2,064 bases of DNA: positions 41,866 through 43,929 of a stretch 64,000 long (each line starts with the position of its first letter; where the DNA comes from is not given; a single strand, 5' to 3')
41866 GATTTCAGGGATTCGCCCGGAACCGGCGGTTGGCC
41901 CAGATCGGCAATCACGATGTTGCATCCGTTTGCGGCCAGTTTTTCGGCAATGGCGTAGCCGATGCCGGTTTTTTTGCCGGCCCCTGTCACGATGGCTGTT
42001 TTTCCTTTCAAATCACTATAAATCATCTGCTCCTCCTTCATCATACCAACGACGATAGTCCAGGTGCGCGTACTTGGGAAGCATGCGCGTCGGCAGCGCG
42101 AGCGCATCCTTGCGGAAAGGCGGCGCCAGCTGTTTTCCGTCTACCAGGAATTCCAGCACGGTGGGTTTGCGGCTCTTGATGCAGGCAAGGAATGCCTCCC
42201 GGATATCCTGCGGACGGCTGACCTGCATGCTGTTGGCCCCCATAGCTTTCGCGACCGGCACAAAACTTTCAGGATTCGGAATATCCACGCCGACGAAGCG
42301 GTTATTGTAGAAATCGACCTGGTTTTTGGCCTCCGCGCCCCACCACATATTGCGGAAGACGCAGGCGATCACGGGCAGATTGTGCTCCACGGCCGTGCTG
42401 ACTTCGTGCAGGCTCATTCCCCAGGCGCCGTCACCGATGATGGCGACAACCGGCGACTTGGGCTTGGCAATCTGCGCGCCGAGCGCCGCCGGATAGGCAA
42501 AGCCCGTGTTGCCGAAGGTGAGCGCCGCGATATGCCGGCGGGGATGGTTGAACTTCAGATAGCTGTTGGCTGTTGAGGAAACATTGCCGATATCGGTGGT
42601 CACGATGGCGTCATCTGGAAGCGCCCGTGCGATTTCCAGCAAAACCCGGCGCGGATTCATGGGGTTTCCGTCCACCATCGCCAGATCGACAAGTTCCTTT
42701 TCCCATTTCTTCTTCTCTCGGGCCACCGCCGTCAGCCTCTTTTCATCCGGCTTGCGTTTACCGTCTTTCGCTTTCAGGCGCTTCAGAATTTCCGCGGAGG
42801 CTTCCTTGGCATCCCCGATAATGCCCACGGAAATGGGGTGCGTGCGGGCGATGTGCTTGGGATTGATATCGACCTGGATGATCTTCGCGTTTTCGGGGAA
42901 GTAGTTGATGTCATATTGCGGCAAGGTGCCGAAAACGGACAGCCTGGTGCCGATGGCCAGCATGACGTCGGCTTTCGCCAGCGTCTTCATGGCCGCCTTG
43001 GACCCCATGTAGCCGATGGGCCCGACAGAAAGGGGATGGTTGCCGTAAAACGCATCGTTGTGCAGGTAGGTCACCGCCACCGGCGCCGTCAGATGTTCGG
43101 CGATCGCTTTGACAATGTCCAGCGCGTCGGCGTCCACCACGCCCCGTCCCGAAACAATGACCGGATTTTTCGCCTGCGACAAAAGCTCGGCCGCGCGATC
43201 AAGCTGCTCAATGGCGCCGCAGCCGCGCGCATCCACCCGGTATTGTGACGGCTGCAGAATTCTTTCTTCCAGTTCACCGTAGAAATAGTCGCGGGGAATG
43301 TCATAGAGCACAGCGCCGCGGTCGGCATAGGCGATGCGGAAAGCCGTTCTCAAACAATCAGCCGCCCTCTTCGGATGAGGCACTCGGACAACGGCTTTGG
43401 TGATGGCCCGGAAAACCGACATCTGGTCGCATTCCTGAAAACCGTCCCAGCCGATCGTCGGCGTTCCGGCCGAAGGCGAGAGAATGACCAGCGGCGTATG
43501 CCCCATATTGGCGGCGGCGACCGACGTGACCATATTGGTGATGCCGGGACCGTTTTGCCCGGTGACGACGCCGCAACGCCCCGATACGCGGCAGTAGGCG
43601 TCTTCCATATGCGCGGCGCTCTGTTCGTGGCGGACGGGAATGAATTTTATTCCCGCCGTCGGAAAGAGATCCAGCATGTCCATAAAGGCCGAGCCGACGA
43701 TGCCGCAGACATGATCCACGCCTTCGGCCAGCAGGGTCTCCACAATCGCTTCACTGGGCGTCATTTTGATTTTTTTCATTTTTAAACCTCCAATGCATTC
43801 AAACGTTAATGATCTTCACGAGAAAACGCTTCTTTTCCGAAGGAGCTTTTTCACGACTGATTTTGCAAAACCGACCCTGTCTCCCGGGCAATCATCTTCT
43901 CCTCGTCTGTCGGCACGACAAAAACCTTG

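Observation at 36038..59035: Candidate new system: a complete dsr operon continuous with an Xsc/AckA organosulfonate-desulfonation module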

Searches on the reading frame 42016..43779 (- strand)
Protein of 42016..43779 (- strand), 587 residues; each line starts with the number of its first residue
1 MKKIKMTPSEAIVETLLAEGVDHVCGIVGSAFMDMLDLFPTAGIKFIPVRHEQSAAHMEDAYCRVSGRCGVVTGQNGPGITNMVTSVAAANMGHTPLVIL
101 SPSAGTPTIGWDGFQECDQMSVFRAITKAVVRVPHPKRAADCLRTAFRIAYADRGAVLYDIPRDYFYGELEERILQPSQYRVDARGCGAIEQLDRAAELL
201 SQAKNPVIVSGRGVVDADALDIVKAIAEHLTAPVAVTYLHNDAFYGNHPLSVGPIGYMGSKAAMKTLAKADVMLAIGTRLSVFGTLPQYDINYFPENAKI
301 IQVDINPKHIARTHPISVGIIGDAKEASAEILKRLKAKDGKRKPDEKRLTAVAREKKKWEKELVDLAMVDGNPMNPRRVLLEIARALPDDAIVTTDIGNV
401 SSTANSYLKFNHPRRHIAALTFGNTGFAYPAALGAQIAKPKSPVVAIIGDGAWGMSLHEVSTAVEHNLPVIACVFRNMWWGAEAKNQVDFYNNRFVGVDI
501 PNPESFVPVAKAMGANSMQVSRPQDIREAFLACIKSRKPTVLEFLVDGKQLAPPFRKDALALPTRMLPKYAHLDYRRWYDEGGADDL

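Call 4: search_protein_families(library=pfam, proteins=[window:42016-43779:-])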
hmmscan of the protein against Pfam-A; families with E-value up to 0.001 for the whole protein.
window:42016-43779:- (587 aa): 3 families
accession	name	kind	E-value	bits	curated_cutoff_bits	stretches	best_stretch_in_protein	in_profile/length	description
PF02775.26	TPP_enzyme_C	-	3e-38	131.4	21.9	1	396-544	1-151/151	Thiamine pyrophosphate enzyme, C-terminal TPP binding domain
PF00205.28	TPP_enzyme_M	-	3.6e-38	130.8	30.4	1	193-327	1-133/137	Thiamine pyrophosphate enzyme, central domain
PF02776.23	TPP_enzyme_N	-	7.7e-31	106.8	26.8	1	6-121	1-118/119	Thiamine pyrophosphate enzyme, N-terminal TPP binding domain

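Call 5: search_protein_families(library=ncbifam, proteins=[window:42016-43779:-], max_evalue=0.00001)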
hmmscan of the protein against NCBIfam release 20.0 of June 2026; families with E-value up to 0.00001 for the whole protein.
window:42016-43779:- (587 aa): 51 families (the best 25 are shown)
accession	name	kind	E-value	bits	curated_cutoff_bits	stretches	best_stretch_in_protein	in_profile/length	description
TIGR03457.1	sulphoacet_xsc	equivalog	9.8e-257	853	676.4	1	5-570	1-579/579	sulfoacetaldehyde acetyltransferase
NF005713.0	PRK07525.1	subfamily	2.1e-255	848.7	620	1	2-574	2-589/592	sulfoacetaldehyde acetyltransferase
TIGR00118.1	acolac_lg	equivalog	1e-119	400.5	538.35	1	6-554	1-542/557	biosynthetic-type acetolactate synthase large subunit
NF004919.0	PRK06276.1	equivalog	1.9e-117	393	866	1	6-551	1-543/582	acetolactate synthase large subunit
NF004710.0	PRK06048.1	equivalog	9.3e-110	367.7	976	1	4-554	6-545/561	acetolactate synthase large subunit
NF005039.0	PRK06456.1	equivalog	1.1e-96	324.6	868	1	9-554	5-552/572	acetolactate synthase large subunit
NF006052.0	PRK08199.1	subfamily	1.1e-95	321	539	1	5-553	7-544/559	thiamine pyrophosphate protein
NF006122.0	PRK08266.1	subfamily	7.1e-94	315.2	571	1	5-555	3-533/543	hypothetical protein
NF005651.0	PRK07418.1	subfamily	7.5e-94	315.1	942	1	3-547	16-560/617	acetolactate synthase large subunit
NF005058.0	PRK06466.1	equivalog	5.1e-93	312.5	951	1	6-547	4-548/574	acetolactate synthase 3 large subunit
NF005860.0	PRK07789.1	equivalog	5e-92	309.2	881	1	3-548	31-580/615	acetolactate synthase large subunit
NF006581.0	PRK09107.1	equivalog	5.2e-91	305.8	974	1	4-550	9-557/595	acetolactate synthase 3 large subunit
NF005824.0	PRK07710.1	equivalog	3.4e-90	303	976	1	3-547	14-549/573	acetolactate synthase large subunit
NF006319.0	PRK08527.1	equivalog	3.3e-89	299.8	905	1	5-550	3-542/565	acetolactate synthase large subunit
NF006524.0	PRK08978.1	equivalog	1.4e-87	294.2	738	1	8-551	3-529/548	acetolactate synthase 2 catalytic subunit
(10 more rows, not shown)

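Call 8: find_homologous_proteins(query=window:42016-43779:-, max_evalue=1e-50)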
Query window:42016-43779:- (587 aa): 7999 proteins with E <= 1e-50 among 8000 candidates; the best 120 are listed.
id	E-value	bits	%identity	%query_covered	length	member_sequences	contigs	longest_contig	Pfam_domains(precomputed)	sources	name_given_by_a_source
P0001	0.0e+0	1279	94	100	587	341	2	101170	PF02775.27,PF02776.24,PF00205.29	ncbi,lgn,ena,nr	ncbi:MAG: sulfoacetaldehyde acetyltransferase [Smithella sp.]|nr:sulfoacetaldehyde acetyltransferase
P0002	0.0e+0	1243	92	100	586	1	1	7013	PF02775.27,PF02776.24,PF00205.29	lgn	-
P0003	0.0e+0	1236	92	98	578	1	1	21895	PF02775.27,PF02776.24,PF00205.29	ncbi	-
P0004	0.0e+0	1234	90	100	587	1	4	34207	PF02775.27,PF02776.24,PF00205.29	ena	-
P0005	0.0e+0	1231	91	100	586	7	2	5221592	PF02775.27,PF02776.24,PF00205.29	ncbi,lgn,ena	-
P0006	0.0e+0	1231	91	98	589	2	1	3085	PF02775.27,PF02776.24,PF00205.29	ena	-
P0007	0.0e+0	1230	91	100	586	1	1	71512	PF02775.27,PF02776.24,PF00205.29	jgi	-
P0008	0.0e+0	1224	91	99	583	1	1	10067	PF02775.27,PF02776.24,PF00205.29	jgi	jgi:sulfoacetaldehyde acetyltransferase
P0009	0.0e+0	1222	90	99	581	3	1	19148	PF02775.27,PF02776.24,PF00205.29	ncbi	-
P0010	0.0e+0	1221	90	99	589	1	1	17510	PF02775.27,PF02776.24,PF00205.29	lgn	-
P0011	0.0e+0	1219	90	100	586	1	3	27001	PF02775.27,PF02776.24,PF00205.29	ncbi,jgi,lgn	-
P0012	0.0e+0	1218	90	100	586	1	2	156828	PF02775.27,PF02776.24,PF00205.29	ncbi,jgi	jgi:sulfoacetaldehyde acetyltransferase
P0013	0.0e+0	1217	91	98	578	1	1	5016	PF02775.27,PF02776.24,PF00205.29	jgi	-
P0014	0.0e+0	1217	91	98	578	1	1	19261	PF02775.27,PF02776.24,PF00205.29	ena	-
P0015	0.0e+0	1217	91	98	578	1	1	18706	PF02775.27,PF02776.24,PF00205.29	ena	-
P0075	0.0e+0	1161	86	98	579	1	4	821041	PF02775.27,PF02776.24,PF00205.29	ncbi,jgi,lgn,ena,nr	ncbi:MAG TPA: sulfoacetaldehyde acetyltransferase [Syntrophales bacterium]|nr:sulfoacetaldehyde acet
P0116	0.0e+0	1058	80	98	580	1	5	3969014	PF02775.27,PF02776.24,PF00205.29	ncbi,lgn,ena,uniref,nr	ncbi:sulfoacetaldehyde acetyltransferase [Desulforamulus ruminis]|uniref:Sulfoacetaldehyde acetyltra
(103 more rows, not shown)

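Call 9: find_encoding_contigs(protein=P0001, flank=10000, max_places=2)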
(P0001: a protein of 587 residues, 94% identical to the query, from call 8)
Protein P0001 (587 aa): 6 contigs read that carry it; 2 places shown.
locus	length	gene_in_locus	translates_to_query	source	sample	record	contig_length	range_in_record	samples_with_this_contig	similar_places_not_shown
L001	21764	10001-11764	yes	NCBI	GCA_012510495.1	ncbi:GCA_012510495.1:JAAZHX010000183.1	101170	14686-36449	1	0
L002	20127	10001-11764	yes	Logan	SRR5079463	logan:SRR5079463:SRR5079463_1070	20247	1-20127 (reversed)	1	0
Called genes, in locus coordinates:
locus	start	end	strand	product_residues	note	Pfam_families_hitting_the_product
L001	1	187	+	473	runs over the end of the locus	PF01656:CbiA, PF13500:AAA_26, PF07685:GATase_3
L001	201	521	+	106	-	PF04358:DsrC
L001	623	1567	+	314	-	PF02665:Nitrate_red_gam (weak)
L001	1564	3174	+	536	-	PF13187:Fer4_9 (faint), PF00037:Fer4 (faint), PF13237:Fer4_10 (faint), PF13183:Fer4_8, PF02754:CCG (weak)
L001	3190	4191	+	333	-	PF02665:Nitrate_red_gam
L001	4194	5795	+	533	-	PF13183:Fer4_8, PF13237:Fer4_10 (faint), PF13534:Fer4_17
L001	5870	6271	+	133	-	-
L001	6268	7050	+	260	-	PF12797:Fer4_2 (faint), PF13237:Fer4_10 (faint), PF12838:Fer4_7 (weak), PF13247:Fer4_11, PF00037:Fer4 (weak), PF12837:Fer4_6 (weak), PF13187:Fer4_9 (weak), PF13247:Fer4_11 (weak)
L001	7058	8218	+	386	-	PF03916:NrfD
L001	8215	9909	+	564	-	PF01266:DAO (faint), PF03486:HI0933_like (faint), PF07992:Pyr_redox_2, PF13450:NAD_binding_8 (faint), PF13738:Pyr_redox_3, PF00070:Pyr_redox, PF02852:Pyr_redox_dim, PF00581:Rhodanese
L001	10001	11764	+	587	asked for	PF02776:TPP_enzyme_N, PF00205:TPP_enzyme_M, PF02775:TPP_enzyme_C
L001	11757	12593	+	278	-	PF00106:adh_short, PF23441:SDR (weak), PF13561:adh_short_C2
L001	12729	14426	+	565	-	PF02776:TPP_enzyme_N, PF00205:TPP_enzyme_M, PF02775:TPP_enzyme_C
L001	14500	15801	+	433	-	PF00083:Sugar_tr, PF03137:OATP (faint), PF07690:MFS_1, PF00854:PTR2 (faint)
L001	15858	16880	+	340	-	PF08240:ADH_N, PF00107:ADH_zinc_N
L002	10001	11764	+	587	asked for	PF02776:TPP_enzyme_N, PF00205:TPP_enzyme_M, PF02775:TPP_enzyme_C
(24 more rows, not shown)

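Call 10: find_encoding_contigs(protein=P0005, flank=10000, max_places=2)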
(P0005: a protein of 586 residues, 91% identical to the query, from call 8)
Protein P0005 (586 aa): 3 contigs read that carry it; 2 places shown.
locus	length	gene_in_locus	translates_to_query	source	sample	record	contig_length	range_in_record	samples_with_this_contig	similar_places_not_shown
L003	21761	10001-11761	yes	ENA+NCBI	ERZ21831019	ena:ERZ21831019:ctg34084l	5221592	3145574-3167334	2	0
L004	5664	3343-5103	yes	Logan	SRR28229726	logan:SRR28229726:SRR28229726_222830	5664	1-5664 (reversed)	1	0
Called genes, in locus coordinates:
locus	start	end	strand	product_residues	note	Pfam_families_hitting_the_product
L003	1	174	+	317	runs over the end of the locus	PF02665:Nitrate_red_gam (weak)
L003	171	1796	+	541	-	PF13187:Fer4_9 (faint), PF13183:Fer4_8, PF13237:Fer4_10 (faint), PF13484:Fer4_16 (faint), PF13534:Fer4_17 (weak), PF02754:CCG (weak)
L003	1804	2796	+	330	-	PF02665:Nitrate_red_gam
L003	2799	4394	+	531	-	PF13183:Fer4_8, PF13237:Fer4_10 (faint), PF13534:Fer4_17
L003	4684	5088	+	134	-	-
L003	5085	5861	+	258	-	PF13237:Fer4_10 (faint), PF13247:Fer4_11, PF12838:Fer4_7, PF13187:Fer4_9 (weak), PF12837:Fer4_6 (weak), PF13247:Fer4_11 (weak)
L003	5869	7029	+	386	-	PF03916:NrfD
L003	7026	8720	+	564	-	PF01266:DAO (faint), PF03486:HI0933_like (faint), PF07992:Pyr_redox_2, PF13450:NAD_binding_8 (faint), PF13738:Pyr_redox_3, PF00070:Pyr_redox, PF02852:Pyr_redox_dim, PF00581:Rhodanese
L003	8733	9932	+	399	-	PF00871:Acetate_kinase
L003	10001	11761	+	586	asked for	PF02776:TPP_enzyme_N, PF00205:TPP_enzyme_M, PF02775:TPP_enzyme_C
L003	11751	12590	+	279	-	PF00106:adh_short, PF23441:SDR, PF13561:adh_short_C2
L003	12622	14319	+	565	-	PF02776:TPP_enzyme_N, PF00205:TPP_enzyme_M, PF02775:TPP_enzyme_C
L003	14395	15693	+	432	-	PF00083:Sugar_tr, PF03137:OATP (faint), PF07690:MFS_1, PF00854:PTR2 (weak)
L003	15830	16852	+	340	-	PF08240:ADH_N, PF00107:ADH_zinc_N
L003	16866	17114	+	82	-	-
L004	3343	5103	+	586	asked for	PF02776:TPP_enzyme_N, PF00205:TPP_enzyme_M, PF02775:TPP_enzyme_C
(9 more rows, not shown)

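Call 12: find_encoding_contigs(protein=P0075, flank=10000, max_places=1)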
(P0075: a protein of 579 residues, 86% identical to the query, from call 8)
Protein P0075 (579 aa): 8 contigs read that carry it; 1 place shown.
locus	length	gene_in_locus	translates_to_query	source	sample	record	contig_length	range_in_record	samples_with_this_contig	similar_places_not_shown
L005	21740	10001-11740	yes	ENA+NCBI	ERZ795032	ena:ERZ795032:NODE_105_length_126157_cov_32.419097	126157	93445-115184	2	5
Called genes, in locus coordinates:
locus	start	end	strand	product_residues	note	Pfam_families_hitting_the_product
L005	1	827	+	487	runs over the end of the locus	PF01656:CbiA, PF13500:AAA_26, PF07685:GATase_3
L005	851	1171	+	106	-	PF04358:DsrC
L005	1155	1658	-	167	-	-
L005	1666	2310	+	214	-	PF02665:Nitrate_red_gam (faint)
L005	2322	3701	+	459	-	PF13183:Fer4_8, PF13534:Fer4_17 (weak), PF02754:CCG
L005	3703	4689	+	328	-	PF02665:Nitrate_red_gam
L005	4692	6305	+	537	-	PF13183:Fer4_8, PF13237:Fer4_10 (faint), PF13534:Fer4_17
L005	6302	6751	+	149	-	-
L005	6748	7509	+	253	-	PF12838:Fer4_7 (faint), PF13187:Fer4_9 (faint), PF13237:Fer4_10 (weak), PF13247:Fer4_11, PF12837:Fer4_6 (weak)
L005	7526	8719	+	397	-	PF03916:NrfD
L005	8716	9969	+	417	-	PF00871:Acetate_kinase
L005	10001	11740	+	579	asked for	PF02776:TPP_enzyme_N, PF00205:TPP_enzyme_M, PF02775:TPP_enzyme_C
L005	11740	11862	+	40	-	-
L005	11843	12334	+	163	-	PF02566:OsmC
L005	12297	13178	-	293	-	PF12797:Fer4_2 (faint), PF00037:Fer4 (weak), PF13237:Fer4_10 (weak), PF14697:Fer4_21, PF12838:Fer4_7, PF13187:Fer4_9 (weak), PF00037:Fer4, PF12837:Fer4_6 (weak), +1 more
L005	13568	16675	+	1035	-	PF00989:PAS, PF08448:PAS_4 (weak), PF13426:PAS_9, PF00989:PAS, PF13426:PAS_9, PF00512:HisKA, PF02518:HATPase_c, PF00072:Response_reg, +3 more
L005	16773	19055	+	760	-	PF08269:dCache_2, PF17200:sCache_2, PF00989:PAS, PF13188:PAS_8, PF13426:PAS_9, PF08447:PAS_3, PF00512:HisKA, PF02518:HATPase_c, +2 more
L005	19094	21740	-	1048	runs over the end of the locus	PF17874:TPR_MalT (weak), PF01590:GAF (weak), PF13492:GAF_3, PF00158:Sigma54_activat, PF07728:AAA_5 (weak), PF14532:Sigma54_activ_2, PF25601:AAA_lid_14, PF02954:HTH_8, +3 more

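Call 13: find_encoding_contigs(protein=P0116, flank=10000, max_places=1)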
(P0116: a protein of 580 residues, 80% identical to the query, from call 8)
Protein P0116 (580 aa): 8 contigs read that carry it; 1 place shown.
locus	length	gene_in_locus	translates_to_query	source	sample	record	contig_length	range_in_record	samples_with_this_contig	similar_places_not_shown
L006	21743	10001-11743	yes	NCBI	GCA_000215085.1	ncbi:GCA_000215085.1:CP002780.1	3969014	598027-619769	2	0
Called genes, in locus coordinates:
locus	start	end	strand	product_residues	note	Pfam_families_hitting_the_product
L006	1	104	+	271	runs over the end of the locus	PF01547:SBP_bac_1 (weak), PF13531:SBP_bac_11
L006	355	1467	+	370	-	PF00465:Fe-ADH, PF13685:Fe-ADH_2 (weak), PF25137:ADH_Fe_C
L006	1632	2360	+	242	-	PF00392:GntR, PF08220:HTH_DeoR (weak), PF07702:UTRA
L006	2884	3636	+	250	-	PF00005:ABC_tran, PF13304:AAA_21 (faint)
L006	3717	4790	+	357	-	PF09084:NMT1, PF12974:Phosphonate-bd, PF13379:NMT1_2 (weak), PF04069:OpuAC (weak)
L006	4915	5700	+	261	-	PF00528:BPD_transp_1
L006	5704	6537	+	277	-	PF00528:BPD_transp_1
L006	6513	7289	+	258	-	PF00005:ABC_tran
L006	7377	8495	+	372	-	PF05222:AlaDh_PNT_N, PF07992:Pyr_redox_2 (weak), PF01262:AlaDh_PNT_C, PF01488:Shikimate_DH (faint), PF02826:2-Hacid_dh_C (weak), PF00070:Pyr_redox (faint), PF02737:3HCDH_N (faint)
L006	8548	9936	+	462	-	PF00202:Aminotran_3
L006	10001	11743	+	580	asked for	PF02776:TPP_enzyme_N, PF00205:TPP_enzyme_M, PF02775:TPP_enzyme_C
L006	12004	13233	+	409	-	PF07690:MFS_1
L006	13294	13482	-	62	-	-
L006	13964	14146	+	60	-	PF12797:Fer4_2 (weak), PF13237:Fer4_10, PF00037:Fer4 (weak), PF14697:Fer4_21, PF12838:Fer4_7, PF13187:Fer4_9, PF12837:Fer4_6 (weak), PF00037:Fer4 (weak), +5 more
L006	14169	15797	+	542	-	PF03063:Prismane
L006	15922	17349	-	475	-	PF01842:ACT (weak), PF13291:ACT_4, PF00390:malic, PF03949:Malic_M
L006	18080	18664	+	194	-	PF00440:TetR_N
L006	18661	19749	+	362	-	PF25919:BSH_CusB (weak), PF25973:BSH_CzcB, PF25885:HH_EMRA (weak), PF25876:HH_MFP_RND, PF25954:Beta-barrel_RND_2, PF25967:RND-MFP_C, PF25975:CzcB_C, PF25989:YknX_C, +1 more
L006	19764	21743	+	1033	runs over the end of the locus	PF00873:ACR_tran, PF03176:MMPL, PF02355:SecD_SecF_C (faint), PF03176:MMPL (weak)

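Call 24: find_related_loci(query=window:42016-43779:-, collection=genome_contigs, flank=10000)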
Query window:42016-43779:- (587 aa) in genome_contigs; peptide patterns used: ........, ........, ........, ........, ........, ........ (x = any residue, [..] = any of these).
596 stretches matched a pattern; 310 encode a relative of the query (tblastn E <= 1e-3); the best 80 are kept; 80 distinct loci.
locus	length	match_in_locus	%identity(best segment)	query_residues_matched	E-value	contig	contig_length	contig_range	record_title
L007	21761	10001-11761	95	1-587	0e+0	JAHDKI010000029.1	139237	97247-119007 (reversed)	MAG: Syntrophaceae bacterium isolate LM1-B42D k141_223164, whole genome shotgun sequence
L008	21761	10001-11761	95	1-587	0e+0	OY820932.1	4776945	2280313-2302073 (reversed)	MAG: Smithellaceae bacterium isolate 90efb5c7-b315-4df1-98b9-9b59cc098579 genome assembly, chromosome: 1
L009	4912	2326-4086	95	1-587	0e+0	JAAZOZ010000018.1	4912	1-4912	MAG: Smithella sp. isolate AS4AglBPMA_11 1181_AS4A, whole genome shotgun sequence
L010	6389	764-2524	94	1-587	0e+0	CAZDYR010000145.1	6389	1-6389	MAG TPA_asm: uncultured Smithella sp. isolate binchicken_co269_128 genome assembly, contig: NODE_12802_length_6389_cov_6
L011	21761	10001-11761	94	1-587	0e+0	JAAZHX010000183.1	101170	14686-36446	MAG: Smithella sp. isolate AS17jrsBPGN_1 15311_AS17, whole genome shotgun sequence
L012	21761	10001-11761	93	1-587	0e+0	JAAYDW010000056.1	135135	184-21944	MAG: Deltaproteobacteria bacterium isolate AS06rmzACSIP_589 230928_AS06, whole genome shotgun sequence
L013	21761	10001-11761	93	1-587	0e+0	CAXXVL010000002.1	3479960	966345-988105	MAG: Smithellaceae bacterium isolate ea3e3a57-e723-42e2-b213-d72c633126af genome assembly, contig: contig_2, whole genom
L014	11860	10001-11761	94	1-587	0e+0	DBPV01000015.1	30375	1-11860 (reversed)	MAG TPA_asm: Syntrophaceae bacterium UBA1411 UBA1411_contig_2907, whole genome shotgun sequence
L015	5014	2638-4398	92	1-587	0e+0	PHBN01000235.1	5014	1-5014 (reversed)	MAG: Deltaproteobacteria bacterium HGW-Deltaproteobacteria-1 yuki_s1_sub10_scaffold_1519, whole genome shotgun sequence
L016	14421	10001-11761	93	1-587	0e+0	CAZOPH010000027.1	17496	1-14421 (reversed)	MAG TPA_asm: uncultured Smithella sp. isolate SRP263991_co5_124 genome assembly, contig: NODE_6305_length_17496_cov_20.0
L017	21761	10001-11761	92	1-587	0e+0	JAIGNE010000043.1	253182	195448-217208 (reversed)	MAG: Deltaproteobacteria bacterium isolate BIN3 25553, whole genome shotgun sequence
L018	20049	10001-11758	93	1-587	0e+0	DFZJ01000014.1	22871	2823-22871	MAG TPA_asm: Syntrophaceae bacterium UBA4059 UBA4059_contig_2948, whole genome shotgun sequence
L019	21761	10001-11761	92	1-587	0e+0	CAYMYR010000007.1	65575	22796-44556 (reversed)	MAG TPA_asm: uncultured Smithella sp. isolate binchicken_co269_98 genome assembly, contig: NODE_387_length_65575_cov_16.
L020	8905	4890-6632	93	7-587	0e+0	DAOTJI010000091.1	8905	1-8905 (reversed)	MAG TPA_asm: Smithellaceae bacterium isolate AMR_MDS_3003 NODE_7962_length_8905_cov_8.428588, whole genome shotgun seque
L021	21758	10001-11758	92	1-587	0e+0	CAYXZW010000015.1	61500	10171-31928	MAG TPA_asm: uncultured Smithella sp. isolate SRP302447_co2_126 genome assembly, contig: NODE_1454_length_61500_cov_11.6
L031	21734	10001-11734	90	1-578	0e+0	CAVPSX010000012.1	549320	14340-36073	MAG: uncultured delta proteobacterium isolate MFD00032.bin.1.77 genome assembly, contig: contig_28032, whole genome shot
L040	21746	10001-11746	86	1-579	0e+0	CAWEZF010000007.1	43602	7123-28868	MAG: uncultured delta proteobacterium isolate MFD04716.bin.2.259 genome assembly, contig: contig_128789, whole genome sh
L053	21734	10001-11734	80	1-578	0e+0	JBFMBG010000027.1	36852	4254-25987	MAG: Bacillota bacterium isolate MAG158 MAG158_27, whole genome shotgun sequence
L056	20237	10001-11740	85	1-580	0e+0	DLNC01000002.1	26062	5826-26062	MAG TPA_asm: Syntrophaceae bacterium UBA7520 UBA7520_contig_3310, whole genome shotgun sequence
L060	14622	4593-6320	75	3-578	0e+0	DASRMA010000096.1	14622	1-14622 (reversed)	MAG TPA_asm: Desulfosporosinus sp. isolate SMAG_U10203 k141_168243, whole genome shotgun sequence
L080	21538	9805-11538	73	1-578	0e+0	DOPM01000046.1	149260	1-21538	MAG TPA_asm: Desulfosporosinus sp. isolate UBA8487 contig_610, whole genome shotgun sequence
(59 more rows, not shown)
